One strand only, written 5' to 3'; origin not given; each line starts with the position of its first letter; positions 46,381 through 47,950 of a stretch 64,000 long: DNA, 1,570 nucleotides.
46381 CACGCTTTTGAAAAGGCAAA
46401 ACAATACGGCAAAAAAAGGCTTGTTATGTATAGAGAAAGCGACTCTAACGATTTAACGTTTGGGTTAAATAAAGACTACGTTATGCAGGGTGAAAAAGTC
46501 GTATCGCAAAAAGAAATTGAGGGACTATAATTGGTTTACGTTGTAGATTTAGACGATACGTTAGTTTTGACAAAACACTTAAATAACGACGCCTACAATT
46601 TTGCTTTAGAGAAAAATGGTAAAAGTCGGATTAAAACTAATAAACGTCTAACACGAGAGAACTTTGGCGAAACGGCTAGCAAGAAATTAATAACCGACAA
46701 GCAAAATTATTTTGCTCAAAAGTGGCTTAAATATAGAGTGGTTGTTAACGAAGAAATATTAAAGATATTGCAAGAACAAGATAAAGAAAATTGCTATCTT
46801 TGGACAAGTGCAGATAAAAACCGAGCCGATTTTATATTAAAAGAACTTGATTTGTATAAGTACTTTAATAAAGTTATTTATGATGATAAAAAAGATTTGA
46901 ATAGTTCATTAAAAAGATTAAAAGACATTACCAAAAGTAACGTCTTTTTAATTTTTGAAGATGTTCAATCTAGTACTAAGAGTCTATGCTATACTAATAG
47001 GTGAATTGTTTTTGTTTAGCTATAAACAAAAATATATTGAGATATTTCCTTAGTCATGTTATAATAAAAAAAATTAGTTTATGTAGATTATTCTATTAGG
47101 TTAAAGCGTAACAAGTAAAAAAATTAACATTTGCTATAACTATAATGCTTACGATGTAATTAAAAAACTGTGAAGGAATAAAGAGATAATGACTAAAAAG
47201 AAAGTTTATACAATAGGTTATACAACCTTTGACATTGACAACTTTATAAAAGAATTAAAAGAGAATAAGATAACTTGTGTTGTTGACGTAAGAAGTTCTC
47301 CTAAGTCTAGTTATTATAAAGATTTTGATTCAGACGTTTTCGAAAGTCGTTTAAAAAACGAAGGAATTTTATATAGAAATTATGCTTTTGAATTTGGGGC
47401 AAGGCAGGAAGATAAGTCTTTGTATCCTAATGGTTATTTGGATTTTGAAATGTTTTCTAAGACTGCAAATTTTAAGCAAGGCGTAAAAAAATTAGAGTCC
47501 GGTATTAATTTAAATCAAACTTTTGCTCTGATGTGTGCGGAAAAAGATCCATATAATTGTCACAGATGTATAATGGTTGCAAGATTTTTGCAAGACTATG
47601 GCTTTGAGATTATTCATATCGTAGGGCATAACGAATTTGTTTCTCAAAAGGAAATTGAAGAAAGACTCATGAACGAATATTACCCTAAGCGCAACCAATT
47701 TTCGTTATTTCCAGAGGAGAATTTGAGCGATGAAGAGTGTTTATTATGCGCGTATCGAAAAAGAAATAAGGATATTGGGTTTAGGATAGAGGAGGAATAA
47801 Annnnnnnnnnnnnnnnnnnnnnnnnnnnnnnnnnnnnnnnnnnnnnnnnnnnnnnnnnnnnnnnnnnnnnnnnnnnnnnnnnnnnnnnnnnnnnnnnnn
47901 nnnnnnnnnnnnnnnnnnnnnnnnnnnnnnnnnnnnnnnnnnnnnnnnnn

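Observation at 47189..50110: Compact operon of two DUF488 paralogs plus a 617-aa mosaic DNA-binding protein inside the defence island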

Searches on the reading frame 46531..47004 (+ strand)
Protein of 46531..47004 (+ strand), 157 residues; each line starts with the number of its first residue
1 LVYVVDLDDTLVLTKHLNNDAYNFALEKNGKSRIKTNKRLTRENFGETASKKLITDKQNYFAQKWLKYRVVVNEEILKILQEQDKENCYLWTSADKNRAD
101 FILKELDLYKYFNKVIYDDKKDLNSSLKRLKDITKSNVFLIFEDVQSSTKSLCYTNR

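Call 3: search_protein_families(library=pfam, proteins=[window:46531-47004:+], max_evalue=0.01)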
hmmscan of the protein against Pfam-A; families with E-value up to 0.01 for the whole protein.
window:46531-47004:+ (157 aa): 3 families
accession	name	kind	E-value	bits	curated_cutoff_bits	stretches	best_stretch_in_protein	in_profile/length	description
PF03031.24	NIF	-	2e-06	28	21.8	1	4-135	4-103/160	NLI interacting factor-like phosphatase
PF00702.32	Hydrolase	-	0.00028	21.8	26.4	0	3-119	4-148/191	haloacid dehalogenase-like hydrolase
PF13419.12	HAD_2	-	0.0029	18.2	23.8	1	5-119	3-129/178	Haloacid dehalogenase-like hydrolase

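Call 4: search_protein_families(library=padloc, proteins=[window:46531-47004:+], max_evalue=0.01)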
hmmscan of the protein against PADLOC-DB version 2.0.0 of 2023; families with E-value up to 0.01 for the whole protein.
window:46531-47004:+ (157 aa): 0 families

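Call 7: search_protein_families(library=ncbifam, proteins=[window:46531-47004:+], max_evalue=0.01)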
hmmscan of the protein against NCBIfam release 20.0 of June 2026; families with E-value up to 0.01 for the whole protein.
window:46531-47004:+ (157 aa): 3 families
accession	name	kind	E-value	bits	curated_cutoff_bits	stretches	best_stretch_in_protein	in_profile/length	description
TIGR02009.1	PGMB-YQAB-SF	subfamily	0.00021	21.5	153.35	1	26-116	40-134/186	beta-phosphoglucomutase family hydrolase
NF006088.0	PRK08238.1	equivalog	0.00021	20.1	351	1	3-122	14-123/482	UbiA family prenyltransferase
TIGR01509.1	HAD-SF-IA-v3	subfamily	0.00025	21.2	29.4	1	4-148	3-140/154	HAD-IA family hydrolase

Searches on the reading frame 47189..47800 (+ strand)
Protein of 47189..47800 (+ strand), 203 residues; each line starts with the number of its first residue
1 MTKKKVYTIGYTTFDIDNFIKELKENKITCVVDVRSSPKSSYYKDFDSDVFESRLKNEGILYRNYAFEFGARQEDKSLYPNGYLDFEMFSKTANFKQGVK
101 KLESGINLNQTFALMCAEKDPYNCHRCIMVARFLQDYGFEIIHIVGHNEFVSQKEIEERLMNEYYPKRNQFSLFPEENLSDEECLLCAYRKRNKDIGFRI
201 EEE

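Call 3: search_protein_families(library=pfam, proteins=[window:47189-47800:+], max_evalue=0.01)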
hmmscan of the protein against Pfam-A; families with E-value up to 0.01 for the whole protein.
window:47189-47800:+ (203 aa): 2 families
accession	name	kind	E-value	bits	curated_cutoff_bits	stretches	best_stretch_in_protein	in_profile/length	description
PF04343.18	DUF488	-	1.3e-17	65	22.2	1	16-129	2-117/121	Domain of unknown function DUF488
PF22751.1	DUF488-N3a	-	0.0055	17.5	27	1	94-136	75-116/118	Active DUF488-N3 subclade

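Call 4: search_protein_families(library=padloc, proteins=[window:47189-47800:+], max_evalue=0.01)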
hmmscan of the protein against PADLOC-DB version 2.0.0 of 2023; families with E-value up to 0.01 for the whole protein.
window:47189-47800:+ (203 aa): 4 families
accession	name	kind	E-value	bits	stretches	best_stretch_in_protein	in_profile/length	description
PDLC04657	PDC-M45B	-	6e-51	170.9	1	1-201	1-194/204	-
PDLC04505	PDC-M19A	-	2.3e-15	54.8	1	3-135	148-283/294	-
PDLC04658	PDC-M45C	-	6.4e-09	33.7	1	5-136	2-134/145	-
PDLC04504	PDC-M19A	-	1.2e-07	29.3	1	5-144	90-234/234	-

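Call 7: search_protein_families(library=ncbifam, proteins=[window:47189-47800:+], max_evalue=0.01)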
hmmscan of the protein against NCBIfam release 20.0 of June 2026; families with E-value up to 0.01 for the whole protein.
window:47189-47800:+ (203 aa): 0 families

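Call 8: search_protein_families(library=phrogs, proteins=[window:47189-47800:+], max_evalue=0.01)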
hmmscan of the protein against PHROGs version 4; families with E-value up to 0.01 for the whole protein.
window:47189-47800:+ (203 aa): 1 family
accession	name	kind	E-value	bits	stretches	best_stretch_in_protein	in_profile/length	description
phrog_14939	-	unknown function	2.6e-06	27.9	1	6-129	167-293/313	-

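Call 13: search_solved_structures(query=window:47189-47800:+, max_evalue=1)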
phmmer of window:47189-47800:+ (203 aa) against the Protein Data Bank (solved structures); distinct sequences matched with E-value up to 1: 1.
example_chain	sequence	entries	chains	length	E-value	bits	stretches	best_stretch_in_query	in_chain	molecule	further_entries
9sxb_A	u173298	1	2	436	0.99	12.5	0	11-73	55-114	Cyclic 2,3-diphosphoglycerate synthetase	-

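Call 24: find_homologous_proteins(query=window:47189-47800:+)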
Query window:47189-47800:+ (203 aa): 292 proteins with E <= 0.001 among 343 candidates; the best 120 are listed.
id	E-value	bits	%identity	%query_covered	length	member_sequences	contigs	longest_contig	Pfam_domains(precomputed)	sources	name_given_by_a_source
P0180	1.8e-118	412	89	100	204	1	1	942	PF04343.19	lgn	-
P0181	2.1e-118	411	90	99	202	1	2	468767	PF04343.19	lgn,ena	-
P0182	1.4e-117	409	89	99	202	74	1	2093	PF04343.19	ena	-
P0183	6.6e-117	406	88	99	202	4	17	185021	PF04343.19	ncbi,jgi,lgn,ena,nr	ncbi:MAG: DUF488 domain-containing protein [Clostridiales bacterium]|nr:DUF488 domain-containing pro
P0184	6.8e-117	406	88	99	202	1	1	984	PF04343.19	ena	-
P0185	3.9e-116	404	88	99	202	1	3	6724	PF04343.19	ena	-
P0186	6.4e-116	403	88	99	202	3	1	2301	PF04343.19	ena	-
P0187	1.7e-115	402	88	99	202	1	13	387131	PF04343.19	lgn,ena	-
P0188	3.4e-115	401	85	100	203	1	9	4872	PF04343.19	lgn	-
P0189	5.1e-115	400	87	99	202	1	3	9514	PF04343.19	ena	-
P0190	1.2e-114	399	87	99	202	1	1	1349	PF04343.19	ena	-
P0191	2.0e-114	398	86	99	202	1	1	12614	PF04343.19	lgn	-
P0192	5.4e-108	377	80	100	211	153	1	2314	PF04343.19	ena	-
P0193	1.7e-107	376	81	99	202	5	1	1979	PF04343.19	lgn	-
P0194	3.7e-107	375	79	99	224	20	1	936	PF04343.19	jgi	jgi:uncharacterized protein (DUF488 family)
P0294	2.5e-56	209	52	97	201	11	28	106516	PF04343.19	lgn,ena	-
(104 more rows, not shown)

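Call 50: find_encoding_contigs(protein=P0183, flank=10000, max_places=5)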
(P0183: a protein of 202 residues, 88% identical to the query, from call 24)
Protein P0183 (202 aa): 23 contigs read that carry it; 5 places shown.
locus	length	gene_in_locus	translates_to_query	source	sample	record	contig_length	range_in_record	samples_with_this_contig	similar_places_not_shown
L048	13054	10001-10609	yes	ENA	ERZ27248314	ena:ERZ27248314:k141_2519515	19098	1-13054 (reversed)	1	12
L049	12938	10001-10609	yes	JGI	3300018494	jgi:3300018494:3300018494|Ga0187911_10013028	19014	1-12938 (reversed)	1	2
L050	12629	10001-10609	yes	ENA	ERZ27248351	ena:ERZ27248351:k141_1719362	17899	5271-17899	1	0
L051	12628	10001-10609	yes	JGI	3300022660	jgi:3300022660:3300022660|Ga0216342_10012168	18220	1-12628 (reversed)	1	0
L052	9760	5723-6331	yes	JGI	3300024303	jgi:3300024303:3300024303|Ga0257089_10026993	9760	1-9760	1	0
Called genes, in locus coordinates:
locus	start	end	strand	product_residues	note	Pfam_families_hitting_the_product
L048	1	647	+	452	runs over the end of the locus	PF07693:KAP_NTPase, PF13191:AAA_16 (weak), PF13401:AAA_22 (weak), PF24883:NPHP3_N (faint)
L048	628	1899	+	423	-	PF01420:Methylase_S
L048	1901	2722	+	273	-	-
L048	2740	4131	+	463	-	-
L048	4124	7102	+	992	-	PF04313:HSDR_N, PF04851:ResIII, PF18766:SWI2_SNF2, PF22679:T1R_D3-like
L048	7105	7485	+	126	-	PF00293:NUDIX, PF14815:NUDIX_4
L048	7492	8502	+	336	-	-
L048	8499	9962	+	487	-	PF13476:AAA_23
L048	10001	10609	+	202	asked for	PF04343:DUF488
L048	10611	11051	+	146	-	PF04343:DUF488, PF22751:DUF488-N3a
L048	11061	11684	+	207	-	PF22557:DuOB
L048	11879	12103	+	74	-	-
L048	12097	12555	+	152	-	PF00578:AhpC-TSA, PF08534:Redoxin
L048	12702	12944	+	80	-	-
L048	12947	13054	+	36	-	?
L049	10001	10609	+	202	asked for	PF04343:DUF488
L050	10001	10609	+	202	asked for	PF04343:DUF488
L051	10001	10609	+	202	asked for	PF04343:DUF488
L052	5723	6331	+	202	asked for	PF04343:DUF488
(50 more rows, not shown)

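Call 52: find_encoding_contigs(protein=P0294, flank=10000, max_places=5)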
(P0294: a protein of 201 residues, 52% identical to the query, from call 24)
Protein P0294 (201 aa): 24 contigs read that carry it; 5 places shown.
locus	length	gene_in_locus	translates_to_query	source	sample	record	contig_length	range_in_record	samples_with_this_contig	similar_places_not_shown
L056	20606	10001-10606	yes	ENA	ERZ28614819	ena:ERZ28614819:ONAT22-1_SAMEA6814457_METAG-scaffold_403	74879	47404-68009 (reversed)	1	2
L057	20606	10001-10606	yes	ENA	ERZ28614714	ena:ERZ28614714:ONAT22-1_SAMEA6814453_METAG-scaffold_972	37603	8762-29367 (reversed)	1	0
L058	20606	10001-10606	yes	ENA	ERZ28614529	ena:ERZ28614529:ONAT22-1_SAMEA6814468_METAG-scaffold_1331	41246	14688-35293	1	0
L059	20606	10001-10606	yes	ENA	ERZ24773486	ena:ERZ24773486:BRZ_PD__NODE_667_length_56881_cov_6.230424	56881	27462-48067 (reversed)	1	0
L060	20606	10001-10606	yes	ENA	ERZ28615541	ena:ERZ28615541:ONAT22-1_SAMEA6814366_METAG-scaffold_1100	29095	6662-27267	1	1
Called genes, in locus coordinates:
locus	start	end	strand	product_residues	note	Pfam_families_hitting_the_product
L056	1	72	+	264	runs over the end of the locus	PF00392:GntR, PF08279:HTH_11 (weak), PF07729:FCD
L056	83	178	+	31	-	-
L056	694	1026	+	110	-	-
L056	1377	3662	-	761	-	PF00069:Pkinase, PF07714:PK_Tyr_Ser-Thr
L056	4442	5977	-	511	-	PF00239:Resolvase, PF07508:Recombinase, PF13408:Zn_ribbon_recom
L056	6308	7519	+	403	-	PF14082:SduA_C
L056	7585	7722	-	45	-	-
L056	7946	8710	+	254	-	PF19448:DUF5986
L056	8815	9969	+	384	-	PF01381:HTH_3, PF12844:HTH_19, PF13560:HTH_31 (weak), PF06114:Peptidase_M78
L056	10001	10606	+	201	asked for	PF04343:DUF488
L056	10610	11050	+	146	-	PF04343:DUF488, PF22751:DUF488-N3a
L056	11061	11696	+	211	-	PF22557:DuOB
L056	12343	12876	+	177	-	PF18954:DUF5697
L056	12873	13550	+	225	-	PF19595:DUF6100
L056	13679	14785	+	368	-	-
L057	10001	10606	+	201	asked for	PF04343:DUF488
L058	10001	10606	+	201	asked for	PF04343:DUF488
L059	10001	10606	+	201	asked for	PF04343:DUF488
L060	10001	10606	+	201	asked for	PF04343:DUF488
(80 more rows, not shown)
